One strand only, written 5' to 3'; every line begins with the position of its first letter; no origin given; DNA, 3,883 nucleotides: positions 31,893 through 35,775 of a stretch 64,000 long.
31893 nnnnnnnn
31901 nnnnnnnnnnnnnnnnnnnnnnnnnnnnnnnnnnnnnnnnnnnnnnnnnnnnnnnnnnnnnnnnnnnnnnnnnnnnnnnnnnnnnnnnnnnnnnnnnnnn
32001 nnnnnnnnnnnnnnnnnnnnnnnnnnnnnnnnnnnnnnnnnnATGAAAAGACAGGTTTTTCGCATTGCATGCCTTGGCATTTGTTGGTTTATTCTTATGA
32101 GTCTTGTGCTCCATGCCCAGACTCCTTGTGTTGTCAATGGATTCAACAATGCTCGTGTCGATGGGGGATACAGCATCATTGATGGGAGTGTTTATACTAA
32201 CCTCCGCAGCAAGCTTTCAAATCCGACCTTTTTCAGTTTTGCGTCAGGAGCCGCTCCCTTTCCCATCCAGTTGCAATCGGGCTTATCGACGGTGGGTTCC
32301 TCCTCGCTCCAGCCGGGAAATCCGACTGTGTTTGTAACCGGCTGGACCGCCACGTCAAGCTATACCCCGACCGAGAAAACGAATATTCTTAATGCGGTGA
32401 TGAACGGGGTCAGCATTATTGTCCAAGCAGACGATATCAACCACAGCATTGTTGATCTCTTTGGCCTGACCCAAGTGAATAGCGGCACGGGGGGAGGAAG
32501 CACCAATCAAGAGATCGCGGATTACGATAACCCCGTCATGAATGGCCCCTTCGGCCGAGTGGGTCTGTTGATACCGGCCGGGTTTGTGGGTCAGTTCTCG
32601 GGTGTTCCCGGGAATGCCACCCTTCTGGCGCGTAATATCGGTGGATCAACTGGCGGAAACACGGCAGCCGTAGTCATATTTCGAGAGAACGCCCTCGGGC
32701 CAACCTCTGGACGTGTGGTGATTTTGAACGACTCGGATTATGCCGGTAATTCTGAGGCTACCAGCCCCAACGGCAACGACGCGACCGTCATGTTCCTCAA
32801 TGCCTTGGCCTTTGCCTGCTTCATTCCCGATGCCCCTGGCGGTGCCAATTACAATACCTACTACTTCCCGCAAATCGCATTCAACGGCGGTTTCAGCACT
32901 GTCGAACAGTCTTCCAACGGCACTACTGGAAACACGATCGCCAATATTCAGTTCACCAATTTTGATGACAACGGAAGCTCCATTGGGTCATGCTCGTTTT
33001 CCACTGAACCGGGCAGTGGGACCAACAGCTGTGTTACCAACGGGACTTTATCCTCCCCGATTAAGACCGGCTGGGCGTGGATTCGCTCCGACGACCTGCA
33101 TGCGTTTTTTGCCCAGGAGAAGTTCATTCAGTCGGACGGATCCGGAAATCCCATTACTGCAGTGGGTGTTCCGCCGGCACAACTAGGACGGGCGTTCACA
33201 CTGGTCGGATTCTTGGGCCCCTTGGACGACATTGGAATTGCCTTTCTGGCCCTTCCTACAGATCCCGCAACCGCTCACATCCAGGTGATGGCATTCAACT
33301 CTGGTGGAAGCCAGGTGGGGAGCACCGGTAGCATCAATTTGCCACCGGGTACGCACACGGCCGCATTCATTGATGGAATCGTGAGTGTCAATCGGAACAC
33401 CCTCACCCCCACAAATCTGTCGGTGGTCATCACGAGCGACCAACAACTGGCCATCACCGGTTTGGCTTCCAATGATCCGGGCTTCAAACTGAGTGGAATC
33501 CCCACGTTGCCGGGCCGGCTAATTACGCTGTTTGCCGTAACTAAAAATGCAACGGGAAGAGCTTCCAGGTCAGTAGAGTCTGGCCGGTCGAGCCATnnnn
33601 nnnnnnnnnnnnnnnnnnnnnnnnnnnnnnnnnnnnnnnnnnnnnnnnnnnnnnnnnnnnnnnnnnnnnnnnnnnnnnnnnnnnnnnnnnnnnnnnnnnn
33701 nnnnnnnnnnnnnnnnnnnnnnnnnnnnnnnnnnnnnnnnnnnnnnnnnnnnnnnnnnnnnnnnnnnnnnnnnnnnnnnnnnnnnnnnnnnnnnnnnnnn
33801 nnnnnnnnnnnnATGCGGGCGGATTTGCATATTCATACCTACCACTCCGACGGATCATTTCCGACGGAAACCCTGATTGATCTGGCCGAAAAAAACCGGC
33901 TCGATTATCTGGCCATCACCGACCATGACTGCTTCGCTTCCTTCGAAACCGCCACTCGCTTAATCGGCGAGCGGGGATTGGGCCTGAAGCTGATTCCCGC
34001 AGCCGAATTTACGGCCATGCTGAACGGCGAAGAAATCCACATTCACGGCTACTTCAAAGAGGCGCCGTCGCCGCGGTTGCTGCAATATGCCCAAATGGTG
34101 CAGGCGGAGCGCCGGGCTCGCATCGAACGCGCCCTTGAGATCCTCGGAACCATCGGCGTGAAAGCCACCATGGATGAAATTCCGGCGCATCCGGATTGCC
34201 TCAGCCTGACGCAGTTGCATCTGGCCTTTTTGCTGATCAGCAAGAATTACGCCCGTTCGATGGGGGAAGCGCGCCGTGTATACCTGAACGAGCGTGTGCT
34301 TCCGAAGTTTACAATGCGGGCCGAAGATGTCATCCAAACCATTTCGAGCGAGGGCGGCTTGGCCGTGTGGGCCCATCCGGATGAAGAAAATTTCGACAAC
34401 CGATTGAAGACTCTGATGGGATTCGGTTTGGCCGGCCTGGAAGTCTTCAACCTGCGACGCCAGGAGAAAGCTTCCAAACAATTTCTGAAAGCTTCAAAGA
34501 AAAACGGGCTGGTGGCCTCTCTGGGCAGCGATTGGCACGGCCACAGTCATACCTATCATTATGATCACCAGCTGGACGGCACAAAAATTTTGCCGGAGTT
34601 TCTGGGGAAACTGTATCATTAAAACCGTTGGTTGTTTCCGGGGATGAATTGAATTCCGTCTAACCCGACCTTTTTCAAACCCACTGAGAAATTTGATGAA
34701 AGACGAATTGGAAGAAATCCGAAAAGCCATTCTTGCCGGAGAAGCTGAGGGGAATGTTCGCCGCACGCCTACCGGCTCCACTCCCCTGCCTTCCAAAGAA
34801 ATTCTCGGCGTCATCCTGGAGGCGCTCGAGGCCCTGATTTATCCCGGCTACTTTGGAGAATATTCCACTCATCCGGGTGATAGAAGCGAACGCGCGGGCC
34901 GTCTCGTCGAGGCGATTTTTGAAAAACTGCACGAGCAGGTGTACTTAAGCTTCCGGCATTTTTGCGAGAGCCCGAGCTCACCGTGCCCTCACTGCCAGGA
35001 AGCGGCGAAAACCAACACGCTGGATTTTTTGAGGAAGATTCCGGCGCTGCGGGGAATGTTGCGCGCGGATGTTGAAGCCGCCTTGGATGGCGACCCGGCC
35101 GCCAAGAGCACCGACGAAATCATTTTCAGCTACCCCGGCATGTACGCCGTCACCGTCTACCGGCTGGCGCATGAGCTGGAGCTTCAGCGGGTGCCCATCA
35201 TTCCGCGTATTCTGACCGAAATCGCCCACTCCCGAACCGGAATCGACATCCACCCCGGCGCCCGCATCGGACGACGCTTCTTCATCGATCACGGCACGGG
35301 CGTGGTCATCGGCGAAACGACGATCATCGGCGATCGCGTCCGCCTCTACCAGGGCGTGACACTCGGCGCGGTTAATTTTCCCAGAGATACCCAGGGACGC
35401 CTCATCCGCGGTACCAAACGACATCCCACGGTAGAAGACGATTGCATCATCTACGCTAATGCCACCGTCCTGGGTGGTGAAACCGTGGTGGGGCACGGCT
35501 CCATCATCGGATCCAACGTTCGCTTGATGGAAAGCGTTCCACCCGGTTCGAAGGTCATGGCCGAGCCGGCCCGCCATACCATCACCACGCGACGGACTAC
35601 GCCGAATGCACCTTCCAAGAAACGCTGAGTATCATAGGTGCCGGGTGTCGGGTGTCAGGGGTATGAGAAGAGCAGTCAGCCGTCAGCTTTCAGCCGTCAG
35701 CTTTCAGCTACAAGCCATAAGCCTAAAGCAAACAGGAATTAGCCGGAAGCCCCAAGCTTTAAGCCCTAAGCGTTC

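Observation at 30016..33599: Tandem pair of divergent paralogous secreted proteins of unknown function, each with its own terminator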

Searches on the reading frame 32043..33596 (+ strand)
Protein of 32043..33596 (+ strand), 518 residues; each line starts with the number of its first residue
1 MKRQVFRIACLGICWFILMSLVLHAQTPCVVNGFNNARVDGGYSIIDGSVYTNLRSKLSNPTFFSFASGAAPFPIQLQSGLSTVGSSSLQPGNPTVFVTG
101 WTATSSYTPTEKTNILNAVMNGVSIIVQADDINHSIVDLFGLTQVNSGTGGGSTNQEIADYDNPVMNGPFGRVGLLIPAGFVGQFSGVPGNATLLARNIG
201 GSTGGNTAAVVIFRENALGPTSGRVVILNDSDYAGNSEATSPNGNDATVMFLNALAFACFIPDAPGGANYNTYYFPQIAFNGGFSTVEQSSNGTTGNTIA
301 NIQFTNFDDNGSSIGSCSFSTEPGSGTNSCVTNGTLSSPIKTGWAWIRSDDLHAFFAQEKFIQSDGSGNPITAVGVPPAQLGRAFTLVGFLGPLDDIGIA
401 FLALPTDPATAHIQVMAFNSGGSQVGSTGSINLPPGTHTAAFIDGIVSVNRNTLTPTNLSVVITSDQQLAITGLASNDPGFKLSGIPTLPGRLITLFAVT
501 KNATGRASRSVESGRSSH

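Call 4: search_protein_families(library=pfam, proteins=[window:32043-33596:+], max_evalue=1)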
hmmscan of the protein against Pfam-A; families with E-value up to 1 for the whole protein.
window:32043-33596:+ (518 aa): 0 families

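Call 5: search_protein_families(library=ncbifam, proteins=[window:32043-33596:+], max_evalue=1)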
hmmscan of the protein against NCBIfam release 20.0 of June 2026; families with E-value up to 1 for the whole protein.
window:32043-33596:+ (518 aa): 0 families

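Call 10: find_homologous_proteins(query=window:32043-33596:+, max_evalue=0.001)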
Query window:32043-33596:+ (518 aa): 4 proteins with E <= 0.001 among 8000 candidates.
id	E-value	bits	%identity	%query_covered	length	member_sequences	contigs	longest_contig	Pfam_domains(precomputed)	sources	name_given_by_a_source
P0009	0.0e+0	1144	100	100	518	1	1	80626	-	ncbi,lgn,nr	ncbi:MAG: hypothetical protein PHX83_07920 [Acidobacteriia bacterium]|nr:hypothetical protein [Terri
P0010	7.0e-197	673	66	95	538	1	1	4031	-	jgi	jgi:hypothetical protein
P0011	8.0e-117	409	45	95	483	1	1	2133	-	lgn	-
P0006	1.5e-111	392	47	95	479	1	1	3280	-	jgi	jgi:hypothetical protein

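Call 57: find_encoding_contigs(protein=P0010, flank=5000, max_places=3)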
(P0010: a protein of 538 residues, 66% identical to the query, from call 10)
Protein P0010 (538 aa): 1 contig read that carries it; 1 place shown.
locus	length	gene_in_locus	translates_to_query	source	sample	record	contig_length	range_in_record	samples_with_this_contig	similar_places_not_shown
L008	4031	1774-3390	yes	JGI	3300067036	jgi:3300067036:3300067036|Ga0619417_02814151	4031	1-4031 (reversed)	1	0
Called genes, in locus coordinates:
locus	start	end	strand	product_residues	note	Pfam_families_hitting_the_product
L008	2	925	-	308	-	?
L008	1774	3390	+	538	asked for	-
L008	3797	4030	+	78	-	?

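Call 79: search_protein_families(library=padloc, proteins=[window:32043-33596:+], max_evalue=0.1)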
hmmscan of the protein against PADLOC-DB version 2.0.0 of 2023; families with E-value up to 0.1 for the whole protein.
window:32043-33596:+ (518 aa): 0 families

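Call 80: search_protein_families(library=phrogs, proteins=[window:32043-33596:+], max_evalue=0.1)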
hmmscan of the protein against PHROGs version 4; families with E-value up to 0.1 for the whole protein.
window:32043-33596:+ (518 aa): 0 families

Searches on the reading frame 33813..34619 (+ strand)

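Call 17: search_protein_families(library=pfam, proteins=[window:33813-34619:+], max_evalue=0.001)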
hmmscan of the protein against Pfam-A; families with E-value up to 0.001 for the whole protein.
window:33813-34619:+ (269 aa): 1 family
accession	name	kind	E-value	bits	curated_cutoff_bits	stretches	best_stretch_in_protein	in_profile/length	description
PF02811.25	PHP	-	1.6e-07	32.2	26.4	1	4-90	1-71/164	PHP domain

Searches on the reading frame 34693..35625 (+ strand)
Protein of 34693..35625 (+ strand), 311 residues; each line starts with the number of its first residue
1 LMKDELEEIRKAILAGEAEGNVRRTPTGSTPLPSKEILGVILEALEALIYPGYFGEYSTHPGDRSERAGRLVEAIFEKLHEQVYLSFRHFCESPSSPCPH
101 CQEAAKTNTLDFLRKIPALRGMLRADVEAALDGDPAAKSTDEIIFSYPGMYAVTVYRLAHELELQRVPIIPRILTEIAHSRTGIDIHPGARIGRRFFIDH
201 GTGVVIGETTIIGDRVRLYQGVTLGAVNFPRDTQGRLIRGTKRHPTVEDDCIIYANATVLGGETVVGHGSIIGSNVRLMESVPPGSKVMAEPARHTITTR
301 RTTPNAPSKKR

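Call 17: search_protein_families(library=pfam, proteins=[window:34693-35625:+], max_evalue=0.001)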
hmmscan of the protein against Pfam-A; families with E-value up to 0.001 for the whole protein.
window:34693-35625:+ (311 aa): 1 family
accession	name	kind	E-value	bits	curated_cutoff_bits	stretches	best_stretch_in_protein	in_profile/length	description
PF00132.30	Hexapep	-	1.9e-08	34.1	27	0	244-278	1-34/36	Bacterial transferase hexapeptide (six repeats)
